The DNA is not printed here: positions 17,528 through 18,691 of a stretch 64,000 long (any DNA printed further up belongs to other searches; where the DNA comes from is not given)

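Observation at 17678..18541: Unknown 287-aa ORF translationally wedged between hsdR and hsdM (PrrC/rlo-style passenger) with a nuclease-like E...D...QxK pattern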

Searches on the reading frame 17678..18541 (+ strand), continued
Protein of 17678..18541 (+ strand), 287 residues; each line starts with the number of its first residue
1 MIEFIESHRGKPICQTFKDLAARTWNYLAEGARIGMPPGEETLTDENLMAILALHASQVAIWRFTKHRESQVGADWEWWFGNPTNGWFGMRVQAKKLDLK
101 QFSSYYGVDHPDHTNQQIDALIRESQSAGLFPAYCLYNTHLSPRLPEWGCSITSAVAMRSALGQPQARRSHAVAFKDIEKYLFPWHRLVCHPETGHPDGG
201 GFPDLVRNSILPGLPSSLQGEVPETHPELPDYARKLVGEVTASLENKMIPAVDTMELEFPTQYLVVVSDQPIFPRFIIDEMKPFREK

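Call 25: search_protein_families(library=pfam, alignment_id=A2, max_evalue=0.0001)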
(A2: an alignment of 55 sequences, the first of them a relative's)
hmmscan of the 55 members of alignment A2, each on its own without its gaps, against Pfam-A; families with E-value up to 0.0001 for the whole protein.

A. member 1, L001:9597-9974:+ (126 aa): 1 family
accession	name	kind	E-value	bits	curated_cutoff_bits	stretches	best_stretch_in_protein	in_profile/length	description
PF11944.13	DUF3461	-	4.8e-22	78.8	27.4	1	3-126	2-125/125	Protein of unknown function (DUF3461)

B. families by the number of members that match (of 55 scanned): 33 families (the first 25 are shown)
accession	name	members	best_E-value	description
PF04233.19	Phage_Mu_F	3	6.9e-24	Phage Mu protein F like protein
PF01420.25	Methylase_S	2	4.9e-34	Type I restriction modification DNA specificity domain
PF08463.15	EcoEI_R_C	2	6.2e-15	EcoEI R protein C-terminal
PF18731.6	HEPN_Swt1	2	2.1e-14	Swt1-like HEPN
PF04474.17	DUF554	1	7.1e-71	Protein of unknown function (DUF554)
PF00145.23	DNA_methylase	1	1.8e-54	C-5 cytosine-specific DNA methylase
PF03781.23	FGE-sulfatase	1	8.9e-45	Sulfatase-modifying factor enzyme 1-like domain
PF04851.21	ResIII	1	4.5e-38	Type III restriction enzyme, res subunit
PF03235.19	GmrSD_N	1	2.2e-33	GmrSD restriction endonuclease, N-terminal domain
PF11944.13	DUF3461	1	4.8e-22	Protein of unknown function (DUF3461)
PF13166.12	AAA_13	1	9.1e-21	AAA domain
PF02086.21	MethyltransfD12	1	1.1e-20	D12 class N6 adenine-specific DNA methyltransferase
PF06634.17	DUF1156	1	2e-20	Protein of unknown function (DUF1156)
PF13424.12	TPR_12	1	1e-19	Tetratricopeptide repeat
PF07510.16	GmrSD_C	1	3.2e-18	GmrSD restriction endonucleases, C-terminal domain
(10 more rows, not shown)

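Call 26: search_protein_families(library=pfam, alignment_id=A3, max_evalue=0.0001)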
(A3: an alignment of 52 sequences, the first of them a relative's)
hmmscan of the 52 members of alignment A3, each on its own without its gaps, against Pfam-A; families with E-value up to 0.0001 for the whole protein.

A. member 1, L001:11377-11886:+ (170 aa): 0 families

B. families by the number of members that match (of 52 scanned): 37 families (the first 25 are shown)
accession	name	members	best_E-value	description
PF11867.13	T1RH-like_C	2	1.2e-124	Type I restriction enzyme HindI endonuclease subunit-like, C-terminal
PF18766.7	SWI2_SNF2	2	1.2e-76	SWI2/SNF2 ATPase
PF04313.20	HSDR_N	2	2.8e-50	Type I restriction enzyme R protein N terminus (HSDR_N)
PF02384.22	N6_Mtase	2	8.1e-50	N-6 DNA Methylase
PF22679.2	T1R_D3-like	2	8.9e-23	Type I restriction enzyme subunit R domain 3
PF04851.21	ResIII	2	1.3e-18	Type III restriction enzyme, res subunit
PF12161.14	HsdM_N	2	6.6e-14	HsdM N-terminal domain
PF04465.17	DUF499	2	7.4e-11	Protein of unknown function (DUF499)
PF07669.17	Eco57I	2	1.2e-05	Eco57I restriction-modification methylase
PF03136.20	Pup_ligase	1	2.6e-105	Pup-ligase protein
PF12102.13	MrcB_N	1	1.3e-51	MrcB-like, N-terminal domain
PF01555.25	N6_N4_Mtase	1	2.5e-36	DNA methylase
PF07693.20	KAP_NTPase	1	2.7e-33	KAP family P-loop domain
PF13006.12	Nterm_IS4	1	1e-29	Insertion element 4 transposase N-terminal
PF08346.17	AntA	1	8.1e-24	AntA/AntB antirepressor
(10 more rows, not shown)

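Call 29: search_solved_structures(query=A1, max_evalue=10, show_alignments=3)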
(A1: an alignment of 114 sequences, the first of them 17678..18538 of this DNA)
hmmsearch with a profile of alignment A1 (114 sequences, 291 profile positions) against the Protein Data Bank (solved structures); distinct sequences matched with E-value up to 10: 0.

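Call 33: fold_search(model_id=the predicted structure, library=pdb)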
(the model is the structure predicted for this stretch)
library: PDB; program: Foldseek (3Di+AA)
matches with E <= 10: 70; with E <= 0.001: 2
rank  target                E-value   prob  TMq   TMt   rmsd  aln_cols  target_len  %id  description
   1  8a4a_A                5.9e-05  1.00  0.34  0.44   7.7       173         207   13  Structure of human Rep15 in complex with bovine Rab3C. (released 2022-08-10)
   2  8a4b_A                2.0e-04  1.00  0.35  0.46   6.4       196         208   14  Structure of human Rep15:Rab3B_Q81L complex. (released 2022-08-10)
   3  1zp7_B                3.6e-02  0.98  0.23  0.40   4.1        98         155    8  The structure of Bacillus subtilis RecU Holliday junction resolvase and its role in substrate selection and sequence s (released 2005-09-20)
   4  1y1o_A                3.6e-02  0.95  0.22  0.34   4.5        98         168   11  X-ray crystal Structure of Penicillin-binding protein-related factor A from Bacillus stearothermophilus (released 2004-12-07)
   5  1gef_A                4.9e-02  0.57  0.21  0.44  10.4       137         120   14  Crystal structure of the archaeal holliday junction resolvase HJC (released 2001-03-21)
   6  1rzn_B                7.8e-02  0.95  0.23  0.41   4.2        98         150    8  Crystal Structure of Penicillin-binding protein-related factor A from Bacillus Subtilis. (released 2004-11-30)
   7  1gef_B                9.4e-02  0.75  0.22  0.48   4.4       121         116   13  Crystal structure of the archaeal holliday junction resolvase HJC (released 2001-03-21)
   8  1gef_E                1.2e-01  0.72  0.23  0.50   4.5       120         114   13  Crystal structure of the archaeal holliday junction resolvase HJC (released 2001-03-21)
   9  2wiw_B                3.8e-01  0.18  0.22  0.43  10.7       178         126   11  Crystal structures of Holliday junction resolvases from Archaeoglobus fulgidus bound to DNA substrate (released 2009-05-26)
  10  2wcw_D                5.2e-01  0.35  0.24  0.49   5.8       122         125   11  1.6A resolution structure of Archaeoglobus fulgidus Hjc, a Holliday junction resolvase from an archaeal hyperthermophi (released 2009-03-24)
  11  2wj0_A                1.2e+00  0.21  0.24  0.48   5.8       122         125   11  Crystal structures of Holliday junction resolvases from Archaeoglobus fulgidus bound to DNA substrate (released 2009-05-26)
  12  6ks9_A                1.2e+00  0.01  0.09  0.05  18.1       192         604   13  Crystal Structure of E447A Acyl-CoA Dehydrogenase FadE5 mutant from Mycobacteria smegmatis (released 2020-07-01)
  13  2zvf_H                1.7e+00  0.04  0.10  0.15   8.5        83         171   13  Crystal structure of Archaeoglobus fulgidus alanyl-tRNA synthetase C-terminal dimerization domain (released 2009-06-30)
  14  3e44_A                2.0e+00  0.04  0.17  0.19  17.7       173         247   10  Q138F HincII bound to cleaved DNA (GTT | AAC) and Mn2+ (released 2008-08-26)
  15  6kri_A                2.1e+00  0.01  0.08  0.05  14.4       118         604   14  Crystal Structure of Acyl-CoA Dehydrogenase FadE5 from Mycobacteria smegmatis with product released (released 2020-07-01)
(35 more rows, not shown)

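Call 34: search_protein_families(library=pfam, proteins=[window:17678-18538:+], max_evalue=10)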
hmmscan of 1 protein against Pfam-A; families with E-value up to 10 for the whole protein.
window:17678-18538:+ (287 aa): 1 family
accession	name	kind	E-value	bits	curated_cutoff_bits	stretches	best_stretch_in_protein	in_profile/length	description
PF20320.3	DUF6615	-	3.7e-15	56.6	23.8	1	28-211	17-215/289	Family of unknown function (DUF6615)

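Call 35: search_protein_families(library=phrogs, proteins=[window:17678-18538:+], max_evalue=0.01)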
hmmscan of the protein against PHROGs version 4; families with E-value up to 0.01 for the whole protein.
window:17678-18538:+ (287 aa): 0 families

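Call 38: find_encoding_contigs(protein=P0008, flank=8000, max_places=1)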
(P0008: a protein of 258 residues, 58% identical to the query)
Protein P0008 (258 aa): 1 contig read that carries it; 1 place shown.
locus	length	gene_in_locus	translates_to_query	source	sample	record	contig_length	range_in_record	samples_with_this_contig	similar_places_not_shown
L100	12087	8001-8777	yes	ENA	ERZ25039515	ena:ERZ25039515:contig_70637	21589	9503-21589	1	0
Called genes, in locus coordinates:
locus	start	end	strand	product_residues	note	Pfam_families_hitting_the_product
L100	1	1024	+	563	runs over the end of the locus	PF00456:Transketolase_N, PF02779:Transket_pyr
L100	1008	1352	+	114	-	PF02780:Transketolase_C (weak), PF22613:Transketolase_C_1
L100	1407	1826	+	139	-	PF02502:LacAB_rpiB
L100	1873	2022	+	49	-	-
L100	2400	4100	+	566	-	PF00923:TAL_FSA, PF00342:PGI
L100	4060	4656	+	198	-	-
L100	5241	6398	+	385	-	PF04313:HSDR_N (faint), PF00270:DEAD, PF04851:ResIII, PF18766:SWI2_SNF2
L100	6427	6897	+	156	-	PF00271:Helicase_C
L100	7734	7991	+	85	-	PF08463:EcoEI_R_C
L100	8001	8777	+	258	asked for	PF20320:DUF6615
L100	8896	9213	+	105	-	-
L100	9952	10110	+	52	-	-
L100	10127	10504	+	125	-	-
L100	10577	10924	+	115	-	-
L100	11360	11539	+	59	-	-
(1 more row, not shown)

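Call 39: find_encoding_contigs(protein=P0011, flank=8000, max_places=1)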
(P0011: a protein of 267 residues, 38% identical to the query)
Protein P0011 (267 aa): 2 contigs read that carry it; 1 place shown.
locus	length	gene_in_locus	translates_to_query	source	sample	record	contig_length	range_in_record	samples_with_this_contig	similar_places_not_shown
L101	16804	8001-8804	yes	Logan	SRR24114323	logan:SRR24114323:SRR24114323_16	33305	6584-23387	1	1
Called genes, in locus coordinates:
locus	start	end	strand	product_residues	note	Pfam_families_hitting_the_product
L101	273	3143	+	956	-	PF13620:CarboxypepD_reg, PF13715:CarbopepD_reg_2, PF14905:OMP_b-brl_3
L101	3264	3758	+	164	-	PF03364:Polyketide_cyc (weak)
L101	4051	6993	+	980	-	PF01565:FAD_binding_4, PF02913:FAD-oxidase_C, PF13183:Fer4_8 (weak), PF13534:Fer4_17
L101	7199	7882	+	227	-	-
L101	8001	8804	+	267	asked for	PF20320:DUF6615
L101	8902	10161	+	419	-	PF04607:RelA_SpoT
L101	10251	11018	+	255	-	-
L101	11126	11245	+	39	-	-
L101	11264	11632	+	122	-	-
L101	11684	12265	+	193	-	-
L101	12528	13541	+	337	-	PF08240:ADH_N, PF00107:ADH_zinc_N, PF13602:ADH_zinc_N_2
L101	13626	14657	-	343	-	PF03022:MRJP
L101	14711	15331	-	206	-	PF06736:TMEM175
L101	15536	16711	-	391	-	PF08240:ADH_N, PF00107:ADH_zinc_N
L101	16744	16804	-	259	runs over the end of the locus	PF11127:YgaP-like_TM, PF10604:Polyketide_cyc2, PF03364:Polyketide_cyc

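Call 40: find_encoding_contigs(protein=P0023, flank=8000, max_places=1)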
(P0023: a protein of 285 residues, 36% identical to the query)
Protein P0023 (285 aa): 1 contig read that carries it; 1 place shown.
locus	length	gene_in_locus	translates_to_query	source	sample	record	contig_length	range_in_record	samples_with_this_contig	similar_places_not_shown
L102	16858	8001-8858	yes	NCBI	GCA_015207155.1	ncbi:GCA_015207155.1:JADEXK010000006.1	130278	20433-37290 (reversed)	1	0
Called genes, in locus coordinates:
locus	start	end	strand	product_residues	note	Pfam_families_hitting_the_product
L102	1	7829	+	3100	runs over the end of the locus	PF03372:Exo_endo_phos, PF13449:Phytase-like, PF02333:Phytase, PF13449:Phytase-like, PF03009:GDPD, PF13449:Phytase-like, PF03160:Calx-beta, PF13448:DUF4114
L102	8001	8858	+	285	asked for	PF20320:DUF6615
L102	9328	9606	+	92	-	-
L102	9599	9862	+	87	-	PF05016:ParE_toxin, PF06769:YoeB_toxin (weak)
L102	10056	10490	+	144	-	PF01850:PIN (weak), PF13470:PIN_3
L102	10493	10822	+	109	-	PF05534:HicB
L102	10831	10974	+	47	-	-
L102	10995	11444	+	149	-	PF04828:GFA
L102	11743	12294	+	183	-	PF06778:Chlor_dismutase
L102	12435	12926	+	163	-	PF00583:Acetyltransf_1, PF13673:Acetyltransf_10, PF13508:Acetyltransf_7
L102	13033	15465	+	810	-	-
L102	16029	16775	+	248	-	PF00639:Rotamase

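Call 41: find_encoding_contigs(protein=P0058, flank=8000, max_places=1)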
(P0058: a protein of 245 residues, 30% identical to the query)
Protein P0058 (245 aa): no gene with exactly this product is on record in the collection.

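Call 48: search_protein_families(library=padloc, alignment_id=A4, max_evalue=1e-10)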
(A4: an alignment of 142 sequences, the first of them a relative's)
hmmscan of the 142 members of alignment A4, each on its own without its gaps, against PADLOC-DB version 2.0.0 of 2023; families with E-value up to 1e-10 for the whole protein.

A. member 1, L001:7467-7736:+ (90 aa): 0 families

B. families by the number of members that match (of 142 scanned): 404 families (the first 25 are shown)
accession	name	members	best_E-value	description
PDLC04891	PDC-S06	2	1.6e-219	-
PDLC04893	PDC-S06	2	1.3e-191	-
PDLC03047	REase_I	2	4.1e-117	Type I restriction enzyme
PDLC00661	HmaB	2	3.3e-110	DNA-adenine methylase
PDLC00660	HmaB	2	2e-105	DNA-adenine methylase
PDLC03099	Specificity_I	2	2.9e-91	Type I specificity subunit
PDLC03154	Specificity_I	2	1.5e-80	Type I specificity subunit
PDLC03063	Specificity_I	2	1.3e-78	Type I specificity subunit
PDLC03068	Specificity_I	2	2.6e-77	Type I specificity subunit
PDLC03136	Specificity_I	2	7.1e-67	Type I specificity subunit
PDLC04895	PDC-S06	2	1.1e-61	-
PDLC03089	Specificity_I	2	6.3e-58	Type I specificity subunit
PDLC03168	Specificity_I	2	1.6e-50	Type I specificity subunit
PDLC03054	Specificity_I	2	2e-46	Type I specificity subunit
PDLC03086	Specificity_I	2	1.1e-38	Type I specificity subunit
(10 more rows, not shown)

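Call 49: search_protein_families(library=padloc, alignment_id=A5, max_evalue=1e-10)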
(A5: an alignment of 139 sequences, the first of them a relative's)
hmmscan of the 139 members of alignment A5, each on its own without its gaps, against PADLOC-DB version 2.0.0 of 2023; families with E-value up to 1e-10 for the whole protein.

A. member 1, L001:11377-11886:+ (170 aa): 0 families

B. families by the number of members that match (of 139 scanned): 414 families (the first 25 are shown)
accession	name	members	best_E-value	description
PDLC03107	Specificity_I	4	2.2e-77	Type I specificity subunit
PDLC03096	Specificity_I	4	1.8e-68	Type I specificity subunit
PDLC03127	Specificity_I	4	1e-62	Type I specificity subunit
PDLC03069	Specificity_I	4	2.4e-54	Type I specificity subunit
PDLC03100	Specificity_I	4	1.4e-47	Type I specificity subunit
PDLC03089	Specificity_I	4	7.5e-43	Type I specificity subunit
PDLC03148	Specificity_I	4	1.2e-38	Type I specificity subunit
PDLC03169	Specificity_I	4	1.3e-32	Type I specificity subunit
PDLC03068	Specificity_I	4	3.6e-32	Type I specificity subunit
PDLC03079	Specificity_I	4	9.3e-31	Type I specificity subunit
PDLC03101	Specificity_I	4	1.8e-28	Type I specificity subunit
PDLC03073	Specificity_I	4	4e-24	Type I specificity subunit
PDLC03194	Specificity_I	4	3.2e-20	Type I specificity subunit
PDLC03021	MTase_I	3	8.6e-155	Type I methyltransferase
PDLC03027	MTase_I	3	1.5e-81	Type I methyltransferase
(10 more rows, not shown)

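Call 50: search_protein_representatives(alignment_id=A1)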
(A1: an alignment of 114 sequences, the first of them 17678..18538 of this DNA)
Query: 114 sequences, 291 profile positions. Proteins with E-value up to 0.001 (for the whole library): 3449; up to 1e-10: 2762; up to 1e-30: 1186. The best 150 are listed.
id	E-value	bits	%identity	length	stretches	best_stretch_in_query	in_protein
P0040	9.4e-97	340.4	-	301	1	9-278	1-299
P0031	3.1e-90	319.0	-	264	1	11-277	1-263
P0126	2.5e-89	316.1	-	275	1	10-275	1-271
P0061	4.5e-87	308.7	-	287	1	9-278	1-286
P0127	1.3e-86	307.2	-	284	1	11-276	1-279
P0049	2.3e-85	303.1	-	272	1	12-275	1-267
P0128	3.7e-85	302.4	-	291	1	7-284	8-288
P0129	2.7e-84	299.6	-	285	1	11-277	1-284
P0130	8.5e-84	297.9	-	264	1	9-276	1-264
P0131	1.2e-83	297.4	-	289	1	11-276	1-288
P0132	1.7e-83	296.9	-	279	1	20-275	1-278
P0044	4.9e-83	295.4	-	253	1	12-277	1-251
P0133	6.8e-83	295.0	-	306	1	8-276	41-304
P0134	1.8e-82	293.6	-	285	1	11-276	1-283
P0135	3.8e-82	292.5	-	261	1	12-275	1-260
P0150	1.6e-76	274.1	-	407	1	10-278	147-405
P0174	3.0e-71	256.8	-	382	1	8-278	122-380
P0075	4.1e-70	253.0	-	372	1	6-273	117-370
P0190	1.8e-69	250.9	-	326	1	10-278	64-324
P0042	2.1e-69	250.7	-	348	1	6-258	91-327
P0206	2.6e-68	247.1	-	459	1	11-274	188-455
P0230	1.1e-66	241.7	-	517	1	8-274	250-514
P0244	2.8e-65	237.1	-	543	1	5-279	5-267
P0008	9.9e-65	235.3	-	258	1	1-256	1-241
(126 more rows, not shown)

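Call 51: search_protein_families(library=pfam, proteins=[P0150, P0174, P0206, P0230, P0244, P0075, P0190, P0042, P0103, L008:1942-7836:+], max_evalue=0.001)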
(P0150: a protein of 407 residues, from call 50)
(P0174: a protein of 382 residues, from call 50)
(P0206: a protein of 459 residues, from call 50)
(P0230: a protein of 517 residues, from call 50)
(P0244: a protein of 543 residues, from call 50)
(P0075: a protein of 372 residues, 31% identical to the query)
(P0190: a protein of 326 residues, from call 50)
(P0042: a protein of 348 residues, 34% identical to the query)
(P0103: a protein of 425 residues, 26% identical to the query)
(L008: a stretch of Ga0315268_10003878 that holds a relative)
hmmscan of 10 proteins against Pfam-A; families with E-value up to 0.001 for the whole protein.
P0150 (407 aa): 1 family
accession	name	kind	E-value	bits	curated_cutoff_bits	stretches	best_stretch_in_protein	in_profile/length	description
PF20320.3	DUF6615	-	5.1e-11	43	23.8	1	165-285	17-141/289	Family of unknown function (DUF6615)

P0174 (382 aa): 1 family
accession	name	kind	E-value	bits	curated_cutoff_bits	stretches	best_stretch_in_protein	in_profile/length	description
PF20320.3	DUF6615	-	1.9e-11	44.4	23.8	1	140-289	15-162/289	Family of unknown function (DUF6615)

P0206 (459 aa): 1 family
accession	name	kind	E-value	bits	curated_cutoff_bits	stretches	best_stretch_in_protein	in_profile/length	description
PF20320.3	DUF6615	-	4.1e-08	33.5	23.8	1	216-454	28-281/289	Family of unknown function (DUF6615)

P0230 (517 aa): 1 family
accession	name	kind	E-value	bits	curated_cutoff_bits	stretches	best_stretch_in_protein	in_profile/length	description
PF20320.3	DUF6615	-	1.1e-08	35.4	23.8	1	275-384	23-137/289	Family of unknown function (DUF6615)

P0244 (543 aa): 2 families
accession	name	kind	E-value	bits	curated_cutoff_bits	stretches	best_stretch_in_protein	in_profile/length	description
PF03781.23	FGE-sulfatase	-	3e-50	171.7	23.3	1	306-540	7-255/255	Sulfatase-modifying factor enzyme 1-like domain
PF20320.3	DUF6615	-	8.8e-18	65.2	23.8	1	36-202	29-203/289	Family of unknown function (DUF6615)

P0075 (372 aa): 1 family
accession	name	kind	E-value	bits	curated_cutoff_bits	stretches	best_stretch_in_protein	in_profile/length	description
PF20320.3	DUF6615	-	9.4e-14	52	23.8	1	139-354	17-216/289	Family of unknown function (DUF6615)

P0190 (326 aa): 1 family
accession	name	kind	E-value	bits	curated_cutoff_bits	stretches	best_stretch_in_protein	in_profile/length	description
PF20320.3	DUF6615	-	1.5e-16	61.1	23.8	1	67-195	2-134/289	Family of unknown function (DUF6615)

P0042 (348 aa): 1 family
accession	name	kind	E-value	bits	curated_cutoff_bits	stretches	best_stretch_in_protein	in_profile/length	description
PF20320.3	DUF6615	-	1.2e-16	61.5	23.8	1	122-299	28-217/289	Family of unknown function (DUF6615)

P0103 (425 aa): 1 family
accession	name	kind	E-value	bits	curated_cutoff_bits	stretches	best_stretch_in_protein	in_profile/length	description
PF20320.3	DUF6615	-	3.3e-08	33.8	23.8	1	167-267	29-137/289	Family of unknown function (DUF6615)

L008:1942-7836:+ (1965 aa): 11 families
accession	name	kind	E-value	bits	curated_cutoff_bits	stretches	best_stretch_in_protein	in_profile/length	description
PF13424.12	TPR_12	-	1e-19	70.9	30.1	2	1732-1803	3-76/77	Tetratricopeptide repeat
PF18731.6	HEPN_Swt1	-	2.1e-14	54.2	27.5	1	17-155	1-115/115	Swt1-like HEPN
PF07719.23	TPR_2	-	1.3e-12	47.2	27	0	1258-1288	2-32/34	Tetratricopeptide repeat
PF13181.12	TPR_8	-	6e-12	45.2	25.7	0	1421-1448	2-29/34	Tetratricopeptide repeat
PF17874.7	TPR_MalT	-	1.8e-09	37.8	45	1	1212-1343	37-167/336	MalT-like TPR region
PF13374.12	TPR_10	-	1.3e-05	25.5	27.5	0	1259-1289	4-34/42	Tetratricopeptide repeat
PF17032.10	Zn_ribbon_15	-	2.6e-05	25.4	28.9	1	1902-1960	20-72/73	zinc-ribbon family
PF13191.12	AAA_16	-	8.4e-05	23.6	32.6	1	570-745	1-157/167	AAA ATPase domain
PF13428.12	TPR_14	-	0.00015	22.6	23.5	0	1258-1285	2-29/44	Tetratricopeptide repeat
PF12773.13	DZR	-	0.00038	21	27.3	0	1921-1960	1-44/45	Double zinc ribbon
PF24885.1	TPR_NPHP3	-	0.00042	20.2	100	0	1231-1328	117-214/239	Nephrocystin-3 TPR domain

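Call 55: search_dna_similar(query=window:17678-18538:+, collection=phages, mode=protein, max_evalue=0.001, max_rows=20)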
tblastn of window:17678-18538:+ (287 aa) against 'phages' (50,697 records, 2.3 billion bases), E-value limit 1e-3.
No match.
